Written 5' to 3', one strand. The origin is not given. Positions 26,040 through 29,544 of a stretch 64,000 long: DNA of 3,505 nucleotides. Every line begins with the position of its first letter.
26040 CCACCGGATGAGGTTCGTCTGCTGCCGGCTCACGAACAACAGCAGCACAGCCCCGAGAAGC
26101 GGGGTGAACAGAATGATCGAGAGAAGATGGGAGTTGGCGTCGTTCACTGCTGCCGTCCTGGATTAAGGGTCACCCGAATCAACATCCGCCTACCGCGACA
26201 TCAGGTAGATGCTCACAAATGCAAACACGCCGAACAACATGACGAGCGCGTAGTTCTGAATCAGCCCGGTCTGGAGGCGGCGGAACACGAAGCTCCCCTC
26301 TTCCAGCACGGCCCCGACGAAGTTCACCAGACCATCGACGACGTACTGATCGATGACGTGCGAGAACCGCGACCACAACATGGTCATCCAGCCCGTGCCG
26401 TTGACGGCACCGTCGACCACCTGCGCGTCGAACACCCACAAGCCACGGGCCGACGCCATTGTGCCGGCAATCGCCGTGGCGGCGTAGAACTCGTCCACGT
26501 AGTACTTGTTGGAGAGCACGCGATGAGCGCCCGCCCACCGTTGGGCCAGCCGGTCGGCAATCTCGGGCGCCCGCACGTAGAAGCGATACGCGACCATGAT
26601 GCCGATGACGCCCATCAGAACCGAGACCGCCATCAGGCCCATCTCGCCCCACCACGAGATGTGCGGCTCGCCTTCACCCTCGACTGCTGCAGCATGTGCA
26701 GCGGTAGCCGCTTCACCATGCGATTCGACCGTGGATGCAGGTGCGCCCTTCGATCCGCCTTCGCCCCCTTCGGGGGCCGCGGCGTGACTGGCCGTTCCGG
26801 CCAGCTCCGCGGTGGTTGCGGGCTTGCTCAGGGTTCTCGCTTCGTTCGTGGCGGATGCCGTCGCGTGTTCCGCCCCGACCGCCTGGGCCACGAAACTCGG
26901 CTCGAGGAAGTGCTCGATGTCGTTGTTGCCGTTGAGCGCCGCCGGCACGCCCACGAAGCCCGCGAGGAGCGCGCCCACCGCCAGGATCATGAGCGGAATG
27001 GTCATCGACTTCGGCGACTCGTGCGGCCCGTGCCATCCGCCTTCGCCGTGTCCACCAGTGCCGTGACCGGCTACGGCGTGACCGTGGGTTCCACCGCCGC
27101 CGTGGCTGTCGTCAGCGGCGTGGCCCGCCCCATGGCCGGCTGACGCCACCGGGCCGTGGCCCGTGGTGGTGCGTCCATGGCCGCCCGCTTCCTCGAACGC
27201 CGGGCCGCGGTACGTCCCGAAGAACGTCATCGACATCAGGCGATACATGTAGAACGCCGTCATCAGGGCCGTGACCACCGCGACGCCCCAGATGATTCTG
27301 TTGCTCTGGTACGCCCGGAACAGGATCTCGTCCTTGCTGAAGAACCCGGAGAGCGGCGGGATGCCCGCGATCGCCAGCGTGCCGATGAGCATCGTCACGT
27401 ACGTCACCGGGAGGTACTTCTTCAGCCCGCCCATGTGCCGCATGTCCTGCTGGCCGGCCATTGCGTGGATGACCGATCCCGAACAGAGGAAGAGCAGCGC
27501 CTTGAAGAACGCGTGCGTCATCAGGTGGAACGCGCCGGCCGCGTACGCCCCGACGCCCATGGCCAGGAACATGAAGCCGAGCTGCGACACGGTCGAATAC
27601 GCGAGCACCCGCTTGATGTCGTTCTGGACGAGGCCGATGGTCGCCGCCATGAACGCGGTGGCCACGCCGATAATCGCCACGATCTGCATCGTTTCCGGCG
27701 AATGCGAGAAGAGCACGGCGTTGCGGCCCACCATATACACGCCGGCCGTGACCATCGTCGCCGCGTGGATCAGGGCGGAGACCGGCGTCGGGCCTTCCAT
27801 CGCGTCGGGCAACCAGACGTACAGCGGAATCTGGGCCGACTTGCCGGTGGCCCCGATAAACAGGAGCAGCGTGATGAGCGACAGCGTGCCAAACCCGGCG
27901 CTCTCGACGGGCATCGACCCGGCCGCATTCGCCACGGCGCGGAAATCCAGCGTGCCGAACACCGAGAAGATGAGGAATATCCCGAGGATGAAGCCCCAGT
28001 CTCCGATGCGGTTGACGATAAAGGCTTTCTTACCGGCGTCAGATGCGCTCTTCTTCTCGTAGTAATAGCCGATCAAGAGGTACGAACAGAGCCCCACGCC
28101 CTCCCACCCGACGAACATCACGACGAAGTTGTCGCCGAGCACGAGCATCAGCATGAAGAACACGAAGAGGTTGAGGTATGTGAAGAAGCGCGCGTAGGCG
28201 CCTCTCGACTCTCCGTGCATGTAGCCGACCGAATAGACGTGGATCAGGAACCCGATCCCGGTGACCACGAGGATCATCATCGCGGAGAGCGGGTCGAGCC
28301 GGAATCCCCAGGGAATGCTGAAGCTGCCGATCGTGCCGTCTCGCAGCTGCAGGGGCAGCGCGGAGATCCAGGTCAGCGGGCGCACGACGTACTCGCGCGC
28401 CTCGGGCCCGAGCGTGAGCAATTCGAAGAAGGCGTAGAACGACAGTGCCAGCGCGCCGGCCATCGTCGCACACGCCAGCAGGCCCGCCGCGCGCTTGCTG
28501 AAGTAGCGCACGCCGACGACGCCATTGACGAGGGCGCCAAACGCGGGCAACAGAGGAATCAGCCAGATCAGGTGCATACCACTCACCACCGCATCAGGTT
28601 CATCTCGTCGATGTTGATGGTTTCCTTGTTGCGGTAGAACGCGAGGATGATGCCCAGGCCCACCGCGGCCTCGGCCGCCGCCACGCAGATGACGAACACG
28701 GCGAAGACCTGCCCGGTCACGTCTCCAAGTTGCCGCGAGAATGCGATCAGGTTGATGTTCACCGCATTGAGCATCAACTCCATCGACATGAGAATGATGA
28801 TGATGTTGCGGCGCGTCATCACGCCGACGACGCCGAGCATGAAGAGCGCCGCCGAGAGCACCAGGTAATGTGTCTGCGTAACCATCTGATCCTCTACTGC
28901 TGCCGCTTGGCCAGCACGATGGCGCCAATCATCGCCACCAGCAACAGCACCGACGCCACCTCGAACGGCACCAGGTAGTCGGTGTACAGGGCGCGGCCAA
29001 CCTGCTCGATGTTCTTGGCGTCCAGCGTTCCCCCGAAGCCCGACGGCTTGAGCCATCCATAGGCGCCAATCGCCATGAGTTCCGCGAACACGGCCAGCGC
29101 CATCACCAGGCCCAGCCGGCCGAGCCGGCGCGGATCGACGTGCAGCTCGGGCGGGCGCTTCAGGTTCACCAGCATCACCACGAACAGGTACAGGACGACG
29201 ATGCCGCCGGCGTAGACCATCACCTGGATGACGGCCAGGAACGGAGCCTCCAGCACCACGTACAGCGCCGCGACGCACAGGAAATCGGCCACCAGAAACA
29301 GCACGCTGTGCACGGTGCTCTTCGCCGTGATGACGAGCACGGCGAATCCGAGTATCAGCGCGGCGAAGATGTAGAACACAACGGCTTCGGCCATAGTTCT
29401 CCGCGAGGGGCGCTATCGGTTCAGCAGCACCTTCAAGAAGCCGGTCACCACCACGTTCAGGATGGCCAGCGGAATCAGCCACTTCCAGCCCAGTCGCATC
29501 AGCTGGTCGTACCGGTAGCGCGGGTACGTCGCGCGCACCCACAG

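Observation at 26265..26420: NuoL lateral helix appears lengthened by a 26-residue tandem duplication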

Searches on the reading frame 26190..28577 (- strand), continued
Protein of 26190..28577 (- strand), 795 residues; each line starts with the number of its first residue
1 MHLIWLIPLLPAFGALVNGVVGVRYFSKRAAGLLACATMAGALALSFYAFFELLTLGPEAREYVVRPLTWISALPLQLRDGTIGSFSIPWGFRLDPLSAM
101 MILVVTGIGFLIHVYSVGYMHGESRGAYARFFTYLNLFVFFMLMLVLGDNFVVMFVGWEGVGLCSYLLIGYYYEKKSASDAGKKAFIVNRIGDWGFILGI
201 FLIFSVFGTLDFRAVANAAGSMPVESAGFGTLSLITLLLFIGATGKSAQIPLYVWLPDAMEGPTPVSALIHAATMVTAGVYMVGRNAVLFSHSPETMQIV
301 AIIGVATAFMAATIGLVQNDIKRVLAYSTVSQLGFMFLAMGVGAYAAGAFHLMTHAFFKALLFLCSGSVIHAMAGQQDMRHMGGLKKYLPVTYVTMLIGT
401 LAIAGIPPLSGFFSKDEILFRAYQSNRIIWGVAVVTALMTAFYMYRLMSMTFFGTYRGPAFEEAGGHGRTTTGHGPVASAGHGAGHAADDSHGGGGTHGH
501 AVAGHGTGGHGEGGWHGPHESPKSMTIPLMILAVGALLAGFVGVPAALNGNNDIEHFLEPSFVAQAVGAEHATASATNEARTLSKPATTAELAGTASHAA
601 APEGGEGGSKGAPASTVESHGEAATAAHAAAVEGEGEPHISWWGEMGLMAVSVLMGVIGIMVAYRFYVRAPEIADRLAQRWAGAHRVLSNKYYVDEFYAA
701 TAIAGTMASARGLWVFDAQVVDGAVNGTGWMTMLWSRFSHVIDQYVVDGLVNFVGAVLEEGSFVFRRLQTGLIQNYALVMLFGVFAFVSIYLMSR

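Call 72: search_protein_families(library=pfam, proteins=[L152:11823-13607:+, L152:13619-15049:+, L152:15053-16486:+, L127:12029-13615:+, L127:13603-15195:+, L127:15096-16634:+, window:26190-28577:-], max_evalue=0.00001)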
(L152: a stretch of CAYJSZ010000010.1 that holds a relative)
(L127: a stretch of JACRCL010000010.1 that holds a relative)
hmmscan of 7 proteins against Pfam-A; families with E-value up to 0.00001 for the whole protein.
L152:11823-13607:+ (594 aa): 1 family
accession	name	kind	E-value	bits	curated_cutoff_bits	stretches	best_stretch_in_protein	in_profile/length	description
PF00361.26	Proton_antipo_M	-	8.5e-78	262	21.5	1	202-484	1-278/294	NADH:quinone oxidoreductase/Mrp antiporter, TM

L152:13619-15049:+ (476 aa): 2 families
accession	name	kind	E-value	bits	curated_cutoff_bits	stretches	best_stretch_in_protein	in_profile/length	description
PF16980.11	CitMHS_2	-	3.1e-142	474.8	25.7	1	38-475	4-448/448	Putative citrate transport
PF03600.22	CitMHS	-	2.5e-11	43.7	31.9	1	132-372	82-320/336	Citrate transporter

L152:15053-16486:+ (477 aa): 1 family
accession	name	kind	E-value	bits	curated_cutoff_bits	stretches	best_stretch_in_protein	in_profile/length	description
PF00361.26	Proton_antipo_M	-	8.7e-81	271.8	21.5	1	126-420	1-294/294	NADH:quinone oxidoreductase/Mrp antiporter, TM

L127:12029-13615:+ (529 aa): 1 family
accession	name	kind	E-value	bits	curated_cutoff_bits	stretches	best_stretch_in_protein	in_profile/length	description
PF00361.26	Proton_antipo_M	-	3.9e-82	276.2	21.5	1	138-428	1-290/294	NADH:quinone oxidoreductase/Mrp antiporter, TM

L127:13603-15195:+ (531 aa): 1 family
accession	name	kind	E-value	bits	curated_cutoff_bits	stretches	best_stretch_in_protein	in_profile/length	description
PF00361.26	Proton_antipo_M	-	3e-76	256.9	21.5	1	142-434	1-292/294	NADH:quinone oxidoreductase/Mrp antiporter, TM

L127:15096-16634:+ (513 aa): 1 family
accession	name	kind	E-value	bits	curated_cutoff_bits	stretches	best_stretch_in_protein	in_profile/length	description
PF00361.26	Proton_antipo_M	-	3.7e-77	259.9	21.5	1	158-450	1-294/294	NADH:quinone oxidoreductase/Mrp antiporter, TM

window:26190-28577:- (795 aa): 2 families
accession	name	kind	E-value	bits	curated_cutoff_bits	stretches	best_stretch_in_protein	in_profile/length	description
PF00361.26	Proton_antipo_M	-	6.8e-90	301.7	21.5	1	149-440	2-294/294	NADH:quinone oxidoreductase/Mrp antiporter, TM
PF00662.26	Proton_antipo_N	-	1.4e-20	73.4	24.5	1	82-132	3-51/51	NADH-Ubiquinone oxidoreductase (complex I), chain 5 N-terminus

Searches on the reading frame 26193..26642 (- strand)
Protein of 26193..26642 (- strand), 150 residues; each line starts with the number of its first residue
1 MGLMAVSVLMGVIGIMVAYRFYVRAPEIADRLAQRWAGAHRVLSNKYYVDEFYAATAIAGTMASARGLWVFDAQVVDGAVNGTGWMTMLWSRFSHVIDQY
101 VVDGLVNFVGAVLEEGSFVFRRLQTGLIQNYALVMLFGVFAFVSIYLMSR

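Call 26: find_homologous_proteins(query=window:26193-26642:-, max_evalue=0.00001)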
Query seq(150 aa) (150 aa): 1251 proteins with E <= 0.00001 among 1289 candidates; the best 120 are listed.
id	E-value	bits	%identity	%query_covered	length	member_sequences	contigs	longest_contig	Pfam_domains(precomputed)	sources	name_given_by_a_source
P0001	6.9e-81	287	91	100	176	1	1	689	-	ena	-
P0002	3.2e-80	285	89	100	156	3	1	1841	-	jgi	-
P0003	6.3e-76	271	85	100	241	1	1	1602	-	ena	-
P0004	4.7e-74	265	86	98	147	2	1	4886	-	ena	-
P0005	8.7e-72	258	79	100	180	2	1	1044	-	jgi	jgi:NADH-quinone oxidoreductase subunit L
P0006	2.1e-70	253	78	100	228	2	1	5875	-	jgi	jgi:NADH-quinone oxidoreductase subunit L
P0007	3.9e-70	253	77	100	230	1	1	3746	-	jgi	jgi:NADH-quinone oxidoreductase subunit L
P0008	6.8e-70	252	77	100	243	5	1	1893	-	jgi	jgi:NADH-quinone oxidoreductase subunit L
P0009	3.4e-69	250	77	100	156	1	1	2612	-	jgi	-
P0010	3.9e-69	249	75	100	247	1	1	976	-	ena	-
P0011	4.6e-69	249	77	100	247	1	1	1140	-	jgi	jgi:NADH-quinone oxidoreductase subunit L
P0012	7.0e-69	249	76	100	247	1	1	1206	-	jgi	jgi:NADH-quinone oxidoreductase subunit L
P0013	1.3e-68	248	75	100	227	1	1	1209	-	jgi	jgi:NADH-quinone oxidoreductase subunit L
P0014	1.6e-68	247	76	100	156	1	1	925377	-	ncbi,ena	-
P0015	1.6e-68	247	76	100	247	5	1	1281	-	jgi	jgi:NADH-quinone oxidoreductase subunit L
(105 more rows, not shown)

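Call 47: search_solved_structures(query=window:26193-26642:-, max_evalue=1, show_alignments=5)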
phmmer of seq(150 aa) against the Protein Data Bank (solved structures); distinct sequences matched with E-value up to 1: 3.
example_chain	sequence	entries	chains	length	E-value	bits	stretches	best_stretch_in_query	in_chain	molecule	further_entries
6hum_F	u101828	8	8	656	2.3e-08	37.6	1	6-89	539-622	NADH dehydrogenase subunit 5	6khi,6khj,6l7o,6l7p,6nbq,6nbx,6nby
8qby_L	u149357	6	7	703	7.8e-08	35.9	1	11-84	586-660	NADH dehydrogenase subunit L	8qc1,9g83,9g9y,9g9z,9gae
8e9g_L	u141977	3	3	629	0.0035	20.8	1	95-144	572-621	NADH-quinone oxidoreductase, L subunit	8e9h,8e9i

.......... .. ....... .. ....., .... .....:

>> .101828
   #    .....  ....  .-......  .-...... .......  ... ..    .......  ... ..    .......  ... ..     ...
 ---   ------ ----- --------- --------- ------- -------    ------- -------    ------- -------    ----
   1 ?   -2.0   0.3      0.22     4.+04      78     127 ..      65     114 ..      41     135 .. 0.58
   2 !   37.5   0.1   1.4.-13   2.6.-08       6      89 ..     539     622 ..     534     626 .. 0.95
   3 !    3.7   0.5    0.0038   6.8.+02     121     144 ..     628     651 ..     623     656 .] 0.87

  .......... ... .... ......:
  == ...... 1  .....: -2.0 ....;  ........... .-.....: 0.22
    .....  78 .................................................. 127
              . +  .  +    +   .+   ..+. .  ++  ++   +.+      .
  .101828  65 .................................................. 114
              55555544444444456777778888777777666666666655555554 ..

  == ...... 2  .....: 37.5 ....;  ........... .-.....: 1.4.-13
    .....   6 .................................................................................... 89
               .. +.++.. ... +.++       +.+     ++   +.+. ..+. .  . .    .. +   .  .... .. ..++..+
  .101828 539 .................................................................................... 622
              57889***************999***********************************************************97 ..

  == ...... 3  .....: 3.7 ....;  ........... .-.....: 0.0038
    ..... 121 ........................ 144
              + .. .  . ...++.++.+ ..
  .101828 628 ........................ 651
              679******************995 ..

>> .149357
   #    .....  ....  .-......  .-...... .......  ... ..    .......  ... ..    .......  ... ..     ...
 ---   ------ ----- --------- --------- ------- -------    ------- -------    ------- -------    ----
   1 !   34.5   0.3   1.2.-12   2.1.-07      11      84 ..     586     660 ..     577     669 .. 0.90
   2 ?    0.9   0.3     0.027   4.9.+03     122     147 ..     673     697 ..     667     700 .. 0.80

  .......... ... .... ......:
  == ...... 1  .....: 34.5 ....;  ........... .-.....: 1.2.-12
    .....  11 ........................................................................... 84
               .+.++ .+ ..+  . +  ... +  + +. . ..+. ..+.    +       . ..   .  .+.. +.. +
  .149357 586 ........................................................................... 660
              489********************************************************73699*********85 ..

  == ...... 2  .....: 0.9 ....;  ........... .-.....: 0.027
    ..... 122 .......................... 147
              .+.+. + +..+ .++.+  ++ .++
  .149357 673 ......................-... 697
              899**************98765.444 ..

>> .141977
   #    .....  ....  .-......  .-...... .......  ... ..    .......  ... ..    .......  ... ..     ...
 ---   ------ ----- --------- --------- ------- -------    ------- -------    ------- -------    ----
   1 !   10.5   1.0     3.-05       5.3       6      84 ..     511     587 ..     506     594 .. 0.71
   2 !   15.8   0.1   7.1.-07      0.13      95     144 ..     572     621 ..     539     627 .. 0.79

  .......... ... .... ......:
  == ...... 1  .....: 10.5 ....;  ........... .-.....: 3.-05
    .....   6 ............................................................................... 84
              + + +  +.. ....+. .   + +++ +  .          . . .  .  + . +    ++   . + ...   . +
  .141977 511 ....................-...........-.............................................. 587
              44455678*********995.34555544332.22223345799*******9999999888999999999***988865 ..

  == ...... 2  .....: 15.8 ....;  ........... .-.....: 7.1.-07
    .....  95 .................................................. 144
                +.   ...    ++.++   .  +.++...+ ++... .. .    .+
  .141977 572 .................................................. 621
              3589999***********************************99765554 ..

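Call 56: search_protein_representatives(protein=window:26193-26642:-)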
Query: 150 residues. Proteins with E-value up to 0.001 (for the whole library): 3792; up to 1e-10: 1041; up to 1e-30: 36. The best 150 are listed.
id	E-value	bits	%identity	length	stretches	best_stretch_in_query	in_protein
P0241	5.0e-57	208.4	66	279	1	2-149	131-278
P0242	3.5e-56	205.7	68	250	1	1-150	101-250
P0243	1.6e-55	203.5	67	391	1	2-147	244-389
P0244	6.3e-55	201.6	65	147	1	4-150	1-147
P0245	1.4e-52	194.0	64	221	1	1-148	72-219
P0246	1.1e-47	178.1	56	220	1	3-150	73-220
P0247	1.1e-46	174.9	68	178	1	29-150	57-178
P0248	4.5e-45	169.7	64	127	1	26-150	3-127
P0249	7.9e-43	162.4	52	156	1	1-149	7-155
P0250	1.9e-42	161.2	55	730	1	1-150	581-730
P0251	9.9e-42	158.8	68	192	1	37-150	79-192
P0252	4.8e-41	156.6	54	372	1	1-149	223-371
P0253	1.5e-39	151.8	66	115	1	40-150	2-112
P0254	2.9e-39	150.8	61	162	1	36-150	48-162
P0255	3.6e-39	150.5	73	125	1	54-148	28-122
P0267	7.4e-34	133.3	52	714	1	1-148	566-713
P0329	1.0e-24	103.7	40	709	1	4-147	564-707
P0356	3.0e-23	98.9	41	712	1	3-148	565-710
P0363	8.4e-23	97.5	40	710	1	3-148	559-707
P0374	4.1e-22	95.2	38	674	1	5-148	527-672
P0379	6.7e-22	94.5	39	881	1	5-146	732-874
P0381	7.9e-22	94.3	38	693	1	3-148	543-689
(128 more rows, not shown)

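Call 58: list_cluster_members(proteins=[P0250, P0267, P0329, P0356, P0363, P0374, P0379, P0381])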
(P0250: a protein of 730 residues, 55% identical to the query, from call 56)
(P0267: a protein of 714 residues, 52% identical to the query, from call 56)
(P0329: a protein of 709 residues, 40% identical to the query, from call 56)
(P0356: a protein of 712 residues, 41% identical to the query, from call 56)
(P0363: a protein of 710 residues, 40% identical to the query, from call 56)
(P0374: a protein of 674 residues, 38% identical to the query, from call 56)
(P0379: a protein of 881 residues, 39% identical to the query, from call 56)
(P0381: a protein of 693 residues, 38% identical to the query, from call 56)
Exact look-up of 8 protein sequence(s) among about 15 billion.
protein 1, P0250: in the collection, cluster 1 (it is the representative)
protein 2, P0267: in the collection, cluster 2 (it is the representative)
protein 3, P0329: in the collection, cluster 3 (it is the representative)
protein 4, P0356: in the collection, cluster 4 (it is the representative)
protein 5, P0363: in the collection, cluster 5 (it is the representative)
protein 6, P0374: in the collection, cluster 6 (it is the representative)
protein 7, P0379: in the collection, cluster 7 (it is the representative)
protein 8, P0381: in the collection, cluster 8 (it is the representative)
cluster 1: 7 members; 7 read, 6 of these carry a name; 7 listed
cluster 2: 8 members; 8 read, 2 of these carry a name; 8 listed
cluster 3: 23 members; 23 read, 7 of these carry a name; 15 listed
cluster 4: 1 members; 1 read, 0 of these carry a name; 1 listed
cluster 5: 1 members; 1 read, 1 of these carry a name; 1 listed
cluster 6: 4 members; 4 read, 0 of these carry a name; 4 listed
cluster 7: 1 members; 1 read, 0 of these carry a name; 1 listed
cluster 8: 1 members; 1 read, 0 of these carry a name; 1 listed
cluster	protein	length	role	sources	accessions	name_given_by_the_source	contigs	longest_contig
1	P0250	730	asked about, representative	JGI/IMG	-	NADH-quinone oxidoreductase subunit L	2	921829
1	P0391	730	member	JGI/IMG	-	NADH-quinone oxidoreductase subunit L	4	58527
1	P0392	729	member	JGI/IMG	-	NADH-quinone oxidoreductase subunit L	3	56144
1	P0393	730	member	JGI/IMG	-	NADH-quinone oxidoreductase subunit L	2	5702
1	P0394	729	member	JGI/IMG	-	NADH-quinone oxidoreductase subunit L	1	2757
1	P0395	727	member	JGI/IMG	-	NADH-quinone oxidoreductase subunit L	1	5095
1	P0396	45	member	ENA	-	-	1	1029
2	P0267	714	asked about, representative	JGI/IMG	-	-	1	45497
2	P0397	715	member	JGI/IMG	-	NADH-quinone oxidoreductase subunit L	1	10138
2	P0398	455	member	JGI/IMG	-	NADH-quinone oxidoreductase subunit L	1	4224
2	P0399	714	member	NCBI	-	-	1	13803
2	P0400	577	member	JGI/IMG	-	-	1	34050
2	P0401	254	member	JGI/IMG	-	-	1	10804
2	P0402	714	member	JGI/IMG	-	-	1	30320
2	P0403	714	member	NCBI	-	-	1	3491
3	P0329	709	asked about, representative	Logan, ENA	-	-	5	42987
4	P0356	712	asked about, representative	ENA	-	-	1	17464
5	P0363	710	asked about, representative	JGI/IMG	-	NADH-quinone oxidoreductase subunit L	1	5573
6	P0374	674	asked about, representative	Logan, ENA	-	-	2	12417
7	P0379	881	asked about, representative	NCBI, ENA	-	-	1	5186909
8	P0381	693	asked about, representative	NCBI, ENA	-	-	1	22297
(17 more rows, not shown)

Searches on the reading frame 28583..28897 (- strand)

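Call 21: search_protein_families(library=pfam, proteins=[window:28583-28897:-], max_evalue=0.00001)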
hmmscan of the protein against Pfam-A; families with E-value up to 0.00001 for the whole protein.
window:28583-28897:- (104 aa): 1 family
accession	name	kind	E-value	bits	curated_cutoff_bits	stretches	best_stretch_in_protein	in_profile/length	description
PF00420.29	Oxidored_q2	-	2.5e-32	110.9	26.1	1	10-104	1-95/95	NADH-ubiquinone/plastoquinone oxidoreductase chain 4L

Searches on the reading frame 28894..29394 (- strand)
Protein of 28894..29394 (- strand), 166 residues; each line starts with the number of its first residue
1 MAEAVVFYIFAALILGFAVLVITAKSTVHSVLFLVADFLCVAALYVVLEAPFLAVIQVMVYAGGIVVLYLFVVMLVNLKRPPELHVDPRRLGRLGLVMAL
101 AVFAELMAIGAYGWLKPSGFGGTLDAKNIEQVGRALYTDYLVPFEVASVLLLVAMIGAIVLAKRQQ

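Call 21: search_protein_families(library=pfam, proteins=[window:28894-29394:-], max_evalue=0.00001)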
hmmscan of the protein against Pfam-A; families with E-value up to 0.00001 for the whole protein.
window:28894-29394:- (166 aa): 1 family
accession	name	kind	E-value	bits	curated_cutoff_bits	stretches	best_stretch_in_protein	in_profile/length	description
PF00499.25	Oxidored_q3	-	1.4e-41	142.1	33.2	1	17-161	1-146/146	NADH-ubiquinone/plastoquinone oxidoreductase chain 6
